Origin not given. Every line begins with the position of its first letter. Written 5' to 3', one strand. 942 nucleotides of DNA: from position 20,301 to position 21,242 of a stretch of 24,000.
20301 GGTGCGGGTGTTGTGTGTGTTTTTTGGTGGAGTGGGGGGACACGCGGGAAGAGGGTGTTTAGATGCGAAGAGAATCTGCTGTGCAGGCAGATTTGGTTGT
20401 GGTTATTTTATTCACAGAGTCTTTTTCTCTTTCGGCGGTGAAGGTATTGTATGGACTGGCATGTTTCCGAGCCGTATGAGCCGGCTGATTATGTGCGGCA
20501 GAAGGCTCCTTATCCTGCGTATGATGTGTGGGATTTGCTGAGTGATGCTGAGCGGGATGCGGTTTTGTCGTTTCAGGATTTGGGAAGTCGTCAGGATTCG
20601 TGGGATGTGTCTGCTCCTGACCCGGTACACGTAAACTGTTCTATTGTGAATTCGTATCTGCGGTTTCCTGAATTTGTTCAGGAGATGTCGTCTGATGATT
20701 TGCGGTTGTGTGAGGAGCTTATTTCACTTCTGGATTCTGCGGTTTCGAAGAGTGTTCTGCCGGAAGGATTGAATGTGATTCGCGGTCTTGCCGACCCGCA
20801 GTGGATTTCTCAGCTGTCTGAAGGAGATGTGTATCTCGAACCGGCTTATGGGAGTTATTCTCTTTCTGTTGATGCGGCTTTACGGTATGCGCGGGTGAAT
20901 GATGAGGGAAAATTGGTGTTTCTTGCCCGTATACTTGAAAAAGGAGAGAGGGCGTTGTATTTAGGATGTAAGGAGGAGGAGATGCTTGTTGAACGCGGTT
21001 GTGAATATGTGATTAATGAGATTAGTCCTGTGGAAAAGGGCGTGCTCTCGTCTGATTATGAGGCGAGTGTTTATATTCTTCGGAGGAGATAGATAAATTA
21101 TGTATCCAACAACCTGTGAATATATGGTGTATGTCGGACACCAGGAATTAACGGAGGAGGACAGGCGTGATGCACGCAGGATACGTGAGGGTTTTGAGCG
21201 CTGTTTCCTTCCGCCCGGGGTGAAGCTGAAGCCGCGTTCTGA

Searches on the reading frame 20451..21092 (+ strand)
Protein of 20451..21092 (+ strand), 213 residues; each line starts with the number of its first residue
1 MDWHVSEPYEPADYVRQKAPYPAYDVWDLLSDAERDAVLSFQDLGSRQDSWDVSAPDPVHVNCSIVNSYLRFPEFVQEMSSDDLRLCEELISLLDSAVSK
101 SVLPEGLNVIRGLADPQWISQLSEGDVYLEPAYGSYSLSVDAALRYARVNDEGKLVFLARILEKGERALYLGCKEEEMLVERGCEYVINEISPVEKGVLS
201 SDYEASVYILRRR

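Call 3: search_protein_families(library=pfam, proteins=[window:20451-21092:+], max_evalue=1)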
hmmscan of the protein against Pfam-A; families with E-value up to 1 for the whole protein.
window:20451-21092:+ (213 aa): 2 families
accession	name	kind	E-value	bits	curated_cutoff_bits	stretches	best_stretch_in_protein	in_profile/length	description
PF03496.20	ADPrib_exo_Tox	-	2.9e-07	30.5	23.4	1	63-195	32-180/196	ADP-ribosyltransferase exoenzyme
PF09704.15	Cas_Cas5d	-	0.09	13.2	23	1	140-195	108-165/217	CRISPR-associated protein (Cas_Cas5)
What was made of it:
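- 20451..21092 (+): 213-aa ADP-ribosyltransferase of the R-S-E class, with R111, S135-Y-S137 and E175-E-E177. Pfam PF03496 at 30.5 bits against a cut-off of 23.4 (call 3).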

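Call 9: find_homologous_proteins(query=window:20451-21092:+, max_evalue=0.001)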
Query window:20451-21092:+ (213 aa): 56 proteins with E <= 0.001 among 266 candidates.
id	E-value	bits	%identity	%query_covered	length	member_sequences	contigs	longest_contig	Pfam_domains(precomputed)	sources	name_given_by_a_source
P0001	7.0e-134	462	98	100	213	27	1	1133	PF03496.21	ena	-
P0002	1.3e-123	429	98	92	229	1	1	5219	PF03496.21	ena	-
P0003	6.0e-120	417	97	90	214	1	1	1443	PF03496.21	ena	-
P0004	1.7e-117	409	89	100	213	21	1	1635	PF03496.21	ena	-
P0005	4.1e-114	398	86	100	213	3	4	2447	PF03496.21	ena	-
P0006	3.4e-113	395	86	100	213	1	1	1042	PF03496.21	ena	-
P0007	3.8e-112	391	85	100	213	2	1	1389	PF03496.21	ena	-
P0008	2.2e-111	389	86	96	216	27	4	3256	PF03496.21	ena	-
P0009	8.3e-108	377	83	100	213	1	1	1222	PF03496.21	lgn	-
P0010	9.3e-108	377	80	100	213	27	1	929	PF03496.21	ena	-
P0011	2.2e-107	376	82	100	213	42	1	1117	PF03496.21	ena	-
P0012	3.2e-107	375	83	100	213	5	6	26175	PF03496.21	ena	-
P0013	1.1e-105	370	82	100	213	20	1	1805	PF03496.21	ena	-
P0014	7.1e-105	367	79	100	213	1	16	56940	PF03496.21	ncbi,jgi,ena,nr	ncbi:MAG: hypothetical protein E7Z72_04235 [Methanocorpusculum parvum]|nr:hypothetical protein [Meth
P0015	3.7e-103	362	81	100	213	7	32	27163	PF03496.21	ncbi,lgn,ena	-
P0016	5.2e-102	358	79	100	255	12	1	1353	PF03496.21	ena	-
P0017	7.9e-102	358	77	100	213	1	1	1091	PF03496.21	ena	-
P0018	1.6e-101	356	79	100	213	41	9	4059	PF03496.21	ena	-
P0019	2.3e-101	356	77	100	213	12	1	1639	PF03496.21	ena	-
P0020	3.0e-100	352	79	100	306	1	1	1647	PF03496.21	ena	-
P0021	1.3e-98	347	75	100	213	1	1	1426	PF03496.21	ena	-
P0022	1.7e-97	343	75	100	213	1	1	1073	PF03496.21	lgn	-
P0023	4.0e-97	342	75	100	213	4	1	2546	PF03496.21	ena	-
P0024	1.7e-96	340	74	99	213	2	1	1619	PF03496.21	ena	-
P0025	2.3e-96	340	81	89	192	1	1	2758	PF03496.21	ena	-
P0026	2.3e-96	340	74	100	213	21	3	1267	PF03496.21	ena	-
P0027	2.2e-95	336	74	100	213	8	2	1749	PF03496.21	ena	-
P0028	3.7e-95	336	73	100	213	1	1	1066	PF03496.21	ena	-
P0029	2.4e-94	333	75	99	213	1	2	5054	PF03496.21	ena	-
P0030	3.4e-94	333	74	100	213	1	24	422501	PF03496.21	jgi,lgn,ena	-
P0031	5.2e-94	332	75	100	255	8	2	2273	PF03496.21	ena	-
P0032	2.5e-93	330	72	100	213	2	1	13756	PF03496.21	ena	-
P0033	2.8e-93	330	74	99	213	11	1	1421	PF03496.21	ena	-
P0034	3.4e-93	329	74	99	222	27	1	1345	PF03496.21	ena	-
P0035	3.5e-92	326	74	99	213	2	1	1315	PF03496.21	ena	-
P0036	5.5e-92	325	83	87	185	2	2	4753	PF03496.21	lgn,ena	-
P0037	8.2e-92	325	71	100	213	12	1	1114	PF03496.21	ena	-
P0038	8.9e-91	321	72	100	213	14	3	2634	PF03496.21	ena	-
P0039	2.4e-89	317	68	99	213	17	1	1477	PF03496.21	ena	-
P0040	4.2e-89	316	72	100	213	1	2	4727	PF03496.21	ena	-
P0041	1.3e-85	305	68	99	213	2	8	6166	PF03496.21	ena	-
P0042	6.0e-85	302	67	100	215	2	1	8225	PF03496.21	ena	-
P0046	4.6e-73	264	60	97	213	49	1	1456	PF03496.21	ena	-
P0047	4.6e-72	260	79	75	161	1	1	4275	PF03496.21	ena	-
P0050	3.2e-64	235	55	99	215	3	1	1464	PF03496.21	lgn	-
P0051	3.9e-60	221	52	99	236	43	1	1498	PF03496.21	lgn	-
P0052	7.2e-60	220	81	63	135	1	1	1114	PF03496.21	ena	-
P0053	3.4e-59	218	81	63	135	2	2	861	PF03496.21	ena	-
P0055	5.9e-55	204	76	63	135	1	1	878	PF03496.21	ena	-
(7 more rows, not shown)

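Call 13: search_solved_structures(query=A1, max_evalue=1, show_alignments=3)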
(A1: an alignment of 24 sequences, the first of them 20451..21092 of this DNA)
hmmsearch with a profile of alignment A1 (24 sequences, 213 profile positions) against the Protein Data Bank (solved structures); distinct sequences matched with E-value up to 1: 10.
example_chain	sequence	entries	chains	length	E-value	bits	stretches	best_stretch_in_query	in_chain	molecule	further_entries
1ojq_A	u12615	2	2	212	6.5e-05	25.9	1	119-192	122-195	ADP-RIBOSYLTRANSFERASE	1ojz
4fk7_A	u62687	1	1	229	0.011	18.6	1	77-124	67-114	Putative ADP-ribosyltransferase Certhrax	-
9vej_H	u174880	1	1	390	0.013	18.4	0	125-205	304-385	Vip2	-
9veg_H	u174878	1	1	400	0.015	18.1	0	125-205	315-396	Vip2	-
1qs2_A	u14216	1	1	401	0.023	17.6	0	124-205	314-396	ADP-RIBOSYLTRANSFERASE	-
5urp_A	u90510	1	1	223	0.026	17.4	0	61-196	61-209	Toxin 2A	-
1qs1_A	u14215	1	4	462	0.033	17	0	124-205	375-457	ADP-RIBOSYLTRANSFERASE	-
4fxq_A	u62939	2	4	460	0.082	15.8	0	78-123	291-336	Putative ADP-ribosyltransferase Certhrax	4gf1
4tr5_A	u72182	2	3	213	0.11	15.4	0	87-129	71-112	C3larvin | Toxin-like protein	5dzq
9pzc_O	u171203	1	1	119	0.83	12.5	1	126-181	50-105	C4K Fab heavy chain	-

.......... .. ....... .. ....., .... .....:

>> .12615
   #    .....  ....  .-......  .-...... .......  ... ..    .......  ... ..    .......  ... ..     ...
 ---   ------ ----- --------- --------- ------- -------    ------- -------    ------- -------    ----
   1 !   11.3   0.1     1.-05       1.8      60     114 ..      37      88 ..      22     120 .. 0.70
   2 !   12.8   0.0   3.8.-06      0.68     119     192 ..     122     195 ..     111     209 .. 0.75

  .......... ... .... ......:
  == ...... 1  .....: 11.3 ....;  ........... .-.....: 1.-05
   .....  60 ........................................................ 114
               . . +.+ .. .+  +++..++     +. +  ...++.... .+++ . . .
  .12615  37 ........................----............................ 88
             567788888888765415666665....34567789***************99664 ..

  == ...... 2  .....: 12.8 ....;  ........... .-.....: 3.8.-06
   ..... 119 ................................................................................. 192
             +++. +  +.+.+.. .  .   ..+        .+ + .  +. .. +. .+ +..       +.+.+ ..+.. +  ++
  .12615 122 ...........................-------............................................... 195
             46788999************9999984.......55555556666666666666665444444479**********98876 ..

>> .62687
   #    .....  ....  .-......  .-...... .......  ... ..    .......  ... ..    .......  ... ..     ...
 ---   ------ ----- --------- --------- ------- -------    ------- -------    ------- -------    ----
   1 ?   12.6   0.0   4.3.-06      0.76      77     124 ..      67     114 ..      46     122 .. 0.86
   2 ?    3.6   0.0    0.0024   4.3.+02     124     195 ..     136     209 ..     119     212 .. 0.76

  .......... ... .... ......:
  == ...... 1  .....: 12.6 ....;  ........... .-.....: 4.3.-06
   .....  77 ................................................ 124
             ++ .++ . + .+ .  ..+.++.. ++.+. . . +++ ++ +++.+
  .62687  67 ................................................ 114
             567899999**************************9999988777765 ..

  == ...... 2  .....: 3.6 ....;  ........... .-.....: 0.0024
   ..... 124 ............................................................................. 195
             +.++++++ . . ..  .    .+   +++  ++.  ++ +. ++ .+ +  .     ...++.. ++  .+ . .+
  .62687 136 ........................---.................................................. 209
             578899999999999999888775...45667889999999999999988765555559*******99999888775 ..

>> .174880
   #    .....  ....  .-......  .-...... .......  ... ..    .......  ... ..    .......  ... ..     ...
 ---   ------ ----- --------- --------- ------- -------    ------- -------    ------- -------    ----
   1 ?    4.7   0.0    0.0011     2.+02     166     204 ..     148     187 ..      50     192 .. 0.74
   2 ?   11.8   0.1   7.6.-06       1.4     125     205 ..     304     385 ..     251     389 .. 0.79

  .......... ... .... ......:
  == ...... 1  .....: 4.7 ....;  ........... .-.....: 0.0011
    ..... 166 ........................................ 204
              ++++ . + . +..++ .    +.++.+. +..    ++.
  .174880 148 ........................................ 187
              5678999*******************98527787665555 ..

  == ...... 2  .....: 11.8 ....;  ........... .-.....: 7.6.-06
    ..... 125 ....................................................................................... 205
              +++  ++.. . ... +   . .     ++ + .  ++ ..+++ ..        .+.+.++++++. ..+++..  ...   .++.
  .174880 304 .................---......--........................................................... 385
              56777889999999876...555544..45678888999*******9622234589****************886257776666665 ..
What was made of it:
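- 20451..21092 (+): PDB profile hits to C3stau2, Certhrax and Vip2 (call 13).
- On Pfam PF03496 ADPrib_exo_Tox (R-S-E ARTs): They align to C3stau2's R, STQ and Q-x-E (call 13).
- The profile hits C3stau2 (6.5e-5), Certhrax and Vip2 (call 13).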

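Call 14: find_encoding_contigs(protein=P0030, flank=6000, max_places=4)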
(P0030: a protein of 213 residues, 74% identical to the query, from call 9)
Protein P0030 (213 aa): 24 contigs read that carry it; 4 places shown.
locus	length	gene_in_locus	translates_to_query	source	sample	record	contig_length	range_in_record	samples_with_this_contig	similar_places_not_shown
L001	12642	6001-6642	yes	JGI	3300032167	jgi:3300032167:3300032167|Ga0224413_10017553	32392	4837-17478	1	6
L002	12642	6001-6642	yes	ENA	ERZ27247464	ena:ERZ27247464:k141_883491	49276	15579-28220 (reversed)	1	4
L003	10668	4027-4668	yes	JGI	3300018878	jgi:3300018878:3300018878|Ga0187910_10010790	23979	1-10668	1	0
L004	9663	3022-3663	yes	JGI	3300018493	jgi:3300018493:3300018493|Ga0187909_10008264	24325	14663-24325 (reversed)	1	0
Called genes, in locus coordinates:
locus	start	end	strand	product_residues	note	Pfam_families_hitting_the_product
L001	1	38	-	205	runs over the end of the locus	PF08378:NERD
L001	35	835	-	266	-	PF00702:Hydrolase, PF13419:HAD_2 (faint)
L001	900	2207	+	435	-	PF16450:Prot_ATP_ID_OB_C, PF05496:RuvB_N (weak), PF13191:AAA_16 (faint), PF00004:AAA, PF07724:AAA_2 (faint), PF07728:AAA_5 (weak), PF17862:AAA_lid_3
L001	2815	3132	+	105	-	PF21983:NikA-like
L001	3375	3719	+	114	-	-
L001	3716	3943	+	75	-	-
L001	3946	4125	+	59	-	-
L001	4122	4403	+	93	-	-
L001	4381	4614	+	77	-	-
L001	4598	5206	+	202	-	PF13392:HNH_3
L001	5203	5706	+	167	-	-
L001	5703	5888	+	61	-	-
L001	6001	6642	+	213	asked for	PF03496:ADPrib_exo_Tox (weak)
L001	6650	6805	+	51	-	-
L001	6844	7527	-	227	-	-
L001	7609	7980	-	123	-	-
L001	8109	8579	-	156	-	-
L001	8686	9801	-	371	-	-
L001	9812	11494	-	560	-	PF03215:Rad17 (faint), PF00004:AAA, PF17862:AAA_lid_3 (weak)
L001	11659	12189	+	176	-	-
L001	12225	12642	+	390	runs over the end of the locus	PF00004:AAA, PF09336:Vps4_C (weak)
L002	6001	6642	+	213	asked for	PF03496:ADPrib_exo_Tox (weak)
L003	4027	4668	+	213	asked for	PF03496:ADPrib_exo_Tox (weak)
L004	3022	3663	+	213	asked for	PF03496:ADPrib_exo_Tox (weak)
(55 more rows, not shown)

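Call 15: find_encoding_contigs(protein=P0014, flank=6000, max_places=4)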
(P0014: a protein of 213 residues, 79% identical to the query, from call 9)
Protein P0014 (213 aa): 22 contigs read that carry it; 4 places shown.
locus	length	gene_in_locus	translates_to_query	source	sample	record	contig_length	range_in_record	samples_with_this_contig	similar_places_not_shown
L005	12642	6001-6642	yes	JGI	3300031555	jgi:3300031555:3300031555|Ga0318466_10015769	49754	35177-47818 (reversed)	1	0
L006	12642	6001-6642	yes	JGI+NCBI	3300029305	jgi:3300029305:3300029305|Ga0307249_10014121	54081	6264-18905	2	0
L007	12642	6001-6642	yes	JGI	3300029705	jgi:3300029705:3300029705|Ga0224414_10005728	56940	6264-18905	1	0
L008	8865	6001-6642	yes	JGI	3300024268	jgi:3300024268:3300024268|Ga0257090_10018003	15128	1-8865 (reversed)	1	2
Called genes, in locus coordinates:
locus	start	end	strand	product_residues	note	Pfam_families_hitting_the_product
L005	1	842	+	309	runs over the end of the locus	-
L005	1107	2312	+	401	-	PF13173:AAA_14, PF13635:DUF4143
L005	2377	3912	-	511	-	PF04326:SLFN_AlbA_2, PF13749:HATPase_c_4, PF13412:HTH_24 (faint)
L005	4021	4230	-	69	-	PF00226:DnaJ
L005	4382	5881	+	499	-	PF00474:SSF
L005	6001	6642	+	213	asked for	PF03496:ADPrib_exo_Tox (faint)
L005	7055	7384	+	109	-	-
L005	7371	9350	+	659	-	PF01496:V_ATPase_I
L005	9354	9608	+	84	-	PF00137:ATP-synt_C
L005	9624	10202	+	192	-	PF01991:vATP-synt_E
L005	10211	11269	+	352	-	PF01992:vATP-synt_AC39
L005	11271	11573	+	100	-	PF01990:ATP-synt_F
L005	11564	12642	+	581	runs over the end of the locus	PF02874:ATP-synt_ab_N, PF16886:ATP-synt_ab_Xtn, PF00006:ATP-synt_ab, PF22919:ATP-synt_VA_C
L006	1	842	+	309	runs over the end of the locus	-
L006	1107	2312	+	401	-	PF13173:AAA_14, PF13635:DUF4143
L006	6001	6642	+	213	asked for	PF03496:ADPrib_exo_Tox (faint)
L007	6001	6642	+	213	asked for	PF03496:ADPrib_exo_Tox (faint)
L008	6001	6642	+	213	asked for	PF03496:ADPrib_exo_Tox (faint)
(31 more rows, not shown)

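Call 17: search_protein_representatives(protein=window:20451-21092:+)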
Query: 213 residues. Proteins with E-value up to 0.001 (for the whole library): 102; up to 1e-10: 47; up to 1e-30: 9. The best 102 are listed.
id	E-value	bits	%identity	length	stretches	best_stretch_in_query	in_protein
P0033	8.8e-94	329.6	74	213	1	3-211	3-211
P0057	1.2e-57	211.4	49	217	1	1-212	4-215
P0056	4.1e-53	196.7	59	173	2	4-125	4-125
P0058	1.1e-44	169.2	64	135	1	79-212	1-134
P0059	3.8e-40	154.3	43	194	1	31-213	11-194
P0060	1.4e-36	142.7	79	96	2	31-91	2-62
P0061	1.9e-34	135.7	38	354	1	21-209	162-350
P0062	2.1e-33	132.3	37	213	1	7-210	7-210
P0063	8.2e-31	123.8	36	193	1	31-210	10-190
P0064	1.7e-30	122.8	36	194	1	27-210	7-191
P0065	4.5e-30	121.4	39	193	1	30-211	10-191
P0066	6.1e-29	117.7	38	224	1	23-209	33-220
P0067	2.4e-26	109.3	38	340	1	25-209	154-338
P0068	4.3e-26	108.4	67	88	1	127-211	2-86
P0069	2.8e-24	102.5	35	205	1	16-193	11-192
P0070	4.8e-23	98.4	35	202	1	22-192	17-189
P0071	2.1e-22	96.3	37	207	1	14-210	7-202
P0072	9.7e-21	90.9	32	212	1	16-211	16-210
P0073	1.0e-20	90.9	32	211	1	24-210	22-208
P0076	1.8e-19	86.8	30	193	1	30-195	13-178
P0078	9.6e-18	81.1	32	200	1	28-192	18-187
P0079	2.0e-17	80.1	34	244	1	10-193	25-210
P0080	3.7e-17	79.2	32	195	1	29-194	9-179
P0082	4.3e-16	75.7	32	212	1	28-210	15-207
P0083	4.4e-16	75.7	31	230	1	11-199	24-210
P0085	1.6e-14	70.6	27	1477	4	44-192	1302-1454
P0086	4.2e-14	69.2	31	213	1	28-210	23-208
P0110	2.9e-09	53.4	29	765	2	69-202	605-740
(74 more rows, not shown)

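Call 18: predict_structure(alignment_id=A1)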
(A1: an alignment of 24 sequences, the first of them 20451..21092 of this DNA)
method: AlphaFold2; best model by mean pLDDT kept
length: 213 residues; sequences in the alignment: 24
mean_pLDDT: 81.8   pTM: 0.80
mean pLDDT of the five models: 81.8, 76.5, 62.1, 50.4, 47.2
residues with pLDDT >= 90: 82; 70-90: 87; 50-70: 32; < 50: 12
segments of 3 or more residues with pLDDT < 50: 1-8, 44-46
pLDDT, mean of each block of 10 residues (from residue 1): 40 58 71 88 59 69 78 85 90 94 87 87 93 87 89 94 89 79 94 90 94 92
secondary structure, 60 per line:
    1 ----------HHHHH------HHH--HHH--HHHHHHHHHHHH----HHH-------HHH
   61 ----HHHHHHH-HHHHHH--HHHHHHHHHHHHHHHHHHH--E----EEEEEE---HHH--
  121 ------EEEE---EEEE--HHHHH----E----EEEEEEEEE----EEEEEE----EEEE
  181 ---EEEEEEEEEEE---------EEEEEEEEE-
elements in order: H11-15 H32-43 H65-71 H73-78 H81-99 E107-112 E127-130 E134-137 H140-144 E154-162 E167-172 E177-180 E184-194 E204-212
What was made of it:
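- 20451..21092 (+): AF2 model pLDDT 81.8 (call 18).
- On Pfam PF03496 ADPrib_exo_Tox (R-S-E ARTs): AF2 pLDDT 81.8 (call 18).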

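Call 21: find_related_loci(query=A1, collection=genome_contigs, flank=8000)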
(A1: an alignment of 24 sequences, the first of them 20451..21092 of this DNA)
Query A1 (213 aa) in genome_contigs; peptide patterns used: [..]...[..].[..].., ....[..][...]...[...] (x = any residue, [..] = any of these).
14 stretches matched a pattern; 4 encode a relative of the query (tblastn E <= 1e-3); 4 distinct loci.
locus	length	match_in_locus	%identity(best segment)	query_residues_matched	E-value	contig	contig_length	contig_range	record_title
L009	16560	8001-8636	81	1-212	5e-112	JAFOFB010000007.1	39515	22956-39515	MAG: Methanocorpusculum sp. isolate RGIG409 Dairy_cattle_Colon-5__c212464, whole genome shotgun sequence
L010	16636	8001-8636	79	1-212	4e-110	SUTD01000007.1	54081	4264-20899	MAG: Methanocorpusculum parvum isolate SIG11 NODE_14121_length_54081_cov_32.658876, whole genome shotgun sequence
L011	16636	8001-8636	79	1-212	5e-109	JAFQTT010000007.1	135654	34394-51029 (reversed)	MAG: Methanocorpusculum sp. isolate RGIG2143 Goat_Colon-6__c248579, whole genome shotgun sequence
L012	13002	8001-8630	67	1-210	7e-92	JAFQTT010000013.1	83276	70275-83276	MAG: Methanocorpusculum sp. isolate RGIG2143 Goat_Colon-6__c811491, whole genome shotgun sequence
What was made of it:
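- Checked: The organism is Methanocorpusculum (calls 9, 21).
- Two copies occur in one MAG (L011 and L012, call 21).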

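Call 22: find_related_loci(query=A1, collection=viral_contigs, flank=8000)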
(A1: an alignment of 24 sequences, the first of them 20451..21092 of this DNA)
Query A1 (213 aa) in viral_contigs; peptide patterns used: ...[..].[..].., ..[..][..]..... (x = any residue, [..] = any of these).
5 stretches matched a pattern, but none encodes a relative of the query by tblastn (E <= 1e-3).

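Call 23: fold_search(model_id=the predicted structure, library=pdb)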
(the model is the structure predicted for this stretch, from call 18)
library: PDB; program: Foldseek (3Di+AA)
matches with E <= 10: 312; with E <= 0.001: 138
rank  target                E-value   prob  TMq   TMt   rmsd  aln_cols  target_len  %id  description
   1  4gf1_A                2.2e-10  1.00  0.60  0.32   5.4       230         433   20  Crystal Structure of Certhrax (released 2012-09-26)
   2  4fxq_A                3.6e-10  1.00  0.63  0.32   5.7       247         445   18  Full-length Certhrax toxin from Bacillus cereus in complex with Inhibitor P6 (released 2012-09-26)
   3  5urp                  6.0e-10  1.00  0.63  0.66   3.9       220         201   20  Plx2a, an ADP-ribosyltransferase toxin from Paenibacillus larvae (released 2017-12-20)
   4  4gf1_B                6.3e-10  1.00  0.56  0.29   5.4       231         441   19  Crystal Structure of Certhrax (released 2012-09-26)
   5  6x6x_A                1.0e-09  1.00  0.60  0.32   4.4       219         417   18  Crystal structure of enzymatic binary toxin component from Clostridium difficile in complex with (released 2021-07-28)
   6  9mdj_Z                1.1e-09  1.00  0.57  0.33   4.9       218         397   18  Clostridioides difficile Transferase B Component Dimer in Complex with the A Component (released 2025-07-16)
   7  2c8g_A                1.5e-09  1.00  0.58  0.59   5.2       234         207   17  Structure of the PN loop Q182A mutant C3bot1 Exoenzyme (Free state, crystal form I) (released 2007-02-27)
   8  6x6v_A                1.7e-09  1.00  0.61  0.33   4.2       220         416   16  Crystal structure of inactive enzymatic binary toxin component from Clostridium difficile in complex with NADPH (released 2021-07-28)
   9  2wn6                  1.7e-09  1.00  0.58  0.33   4.3       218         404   18  Structural Basis for Substrate Recognition in the Enzymatic Component of ADP-ribosyltransferase Toxin CDTa from Clostrid (released 2009-08-18)
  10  6x6r_B                2.1e-09  1.00  0.59  0.32   4.3       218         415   18  Crystal structure of C.difficile ribosyltransferase CDTa in complex with pCl-phenylthioDADMeImmA (released 2021-10-13)
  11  2j3z_A                2.7e-09  1.00  0.60  0.32   4.1       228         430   16  Crystal structure of the enzymatic component C2-I of the C2-toxin from Clostridium botulinum at pH 6.1 (released 2006-10-11)
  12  1giq_A                2.8e-09  1.00  0.60  0.33   4.2       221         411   16  Crystal Structure of the Enzymatic Componet of Iota-Toxin from Clostridium Perfringens with NADH (released 2003-01-14)
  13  4xzk                  2.8e-09  1.00  0.55  0.55   5.5       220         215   20  Crystal structure of ADP-ribosyltransferase Vis in complex with agmatine (released 2016-01-20)
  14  2wn5                  3.2e-09  1.00  0.57  0.33   4.6       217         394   18  Structural Basis for Substrate Recognition in the Enzymatic Component of ADP-ribosyltransferase Toxin CDTa from Clostrid (released 2009-08-18)
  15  2wn8                  3.4e-09  1.00  0.60  0.35   4.1       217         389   18  Structural Basis for Substrate Recognition in the Enzymatic Component of ADP-ribosyltransferase Toxin CDTa from Clostrid (released 2009-08-18)
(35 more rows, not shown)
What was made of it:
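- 20451..21092 (+): Foldseek Certhrax 2e-10, Plx2A, CDTa, C3bot1, iota Ia (call 23).
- On Pfam PF03496 ADPrib_exo_Tox (R-S-E ARTs): Foldseek probability 1.00 and TM 0.55-0.66 to Certhrax, Plx2A, CDTa, C3bot1, iota Ia and Vis (call 23).
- Closest known: C3 exoenzymes and C3-like toxins. Same: It has the Arg, S-x-S and ARTT-loop Glu motifs (calls 13, 23).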
